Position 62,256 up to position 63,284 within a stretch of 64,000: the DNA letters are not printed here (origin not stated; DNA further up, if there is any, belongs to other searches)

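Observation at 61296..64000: Distal end of a D-glucosaminate-like PTS operon after loiP, with a frameshifted dgaE-like gene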

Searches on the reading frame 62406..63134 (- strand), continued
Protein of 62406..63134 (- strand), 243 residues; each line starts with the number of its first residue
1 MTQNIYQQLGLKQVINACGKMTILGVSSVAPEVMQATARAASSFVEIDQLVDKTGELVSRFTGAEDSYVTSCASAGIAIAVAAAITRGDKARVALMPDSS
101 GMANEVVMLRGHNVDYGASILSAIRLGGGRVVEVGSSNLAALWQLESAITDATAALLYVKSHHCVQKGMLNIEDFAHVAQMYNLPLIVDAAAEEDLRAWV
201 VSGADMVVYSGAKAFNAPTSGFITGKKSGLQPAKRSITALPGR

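Call 36: search_solved_structures(query=P0031, max_evalue=0.001, show_alignments=1)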
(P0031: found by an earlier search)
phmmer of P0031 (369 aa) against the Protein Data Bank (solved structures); distinct sequences matched with E-value up to 0.001: 7.
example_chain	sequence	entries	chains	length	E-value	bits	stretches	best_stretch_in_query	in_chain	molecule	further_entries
7lc0_A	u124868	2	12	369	1.6e-208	694.9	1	1-369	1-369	Putative selenocysteine synthase (L-seryl-tRNA(Ser) selenium transferase) | D-glucosaminate-6-phosphate ammonia lyase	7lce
8t7j_A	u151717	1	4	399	1.3e-76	261.3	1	6-366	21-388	Putative selenocysteine synthase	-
3w1i_A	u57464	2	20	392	2.6e-12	50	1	10-263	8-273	L-seryl-tRNA(Sec) selenium transferase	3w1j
3w1h_A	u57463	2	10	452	4e-12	49.3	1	10-263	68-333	L-seryl-tRNA(Sec) selenium transferase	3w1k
3wco_A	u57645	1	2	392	1.7e-11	47.2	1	10-263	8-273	L-seryl-tRNA(Sec) selenium transferase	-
3wcn_A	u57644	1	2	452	2.7e-11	46.6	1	10-263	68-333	L-seryl-tRNA(Sec) selenium transferase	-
8uzw_A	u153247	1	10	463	1.6e-10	44.1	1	8-266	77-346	L-seryl-tRNA(Sec) selenium transferase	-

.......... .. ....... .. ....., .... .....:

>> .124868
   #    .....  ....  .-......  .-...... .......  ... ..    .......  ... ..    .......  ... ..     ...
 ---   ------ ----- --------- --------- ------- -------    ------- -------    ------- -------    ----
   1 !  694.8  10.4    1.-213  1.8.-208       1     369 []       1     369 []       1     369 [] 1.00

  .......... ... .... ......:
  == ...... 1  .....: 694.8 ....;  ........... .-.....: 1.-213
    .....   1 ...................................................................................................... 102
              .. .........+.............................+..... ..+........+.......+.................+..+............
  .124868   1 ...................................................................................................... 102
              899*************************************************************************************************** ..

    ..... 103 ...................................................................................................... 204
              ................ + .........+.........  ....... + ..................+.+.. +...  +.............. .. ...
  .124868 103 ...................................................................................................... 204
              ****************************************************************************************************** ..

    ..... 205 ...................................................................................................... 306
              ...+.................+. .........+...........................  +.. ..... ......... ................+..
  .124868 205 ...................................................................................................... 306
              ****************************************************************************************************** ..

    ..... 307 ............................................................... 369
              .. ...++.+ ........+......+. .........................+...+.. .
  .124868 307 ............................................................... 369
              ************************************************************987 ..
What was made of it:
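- On Two genuinely separate genes: The Salmonella crystal-structure protein is one 369-aa chain (call 36).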
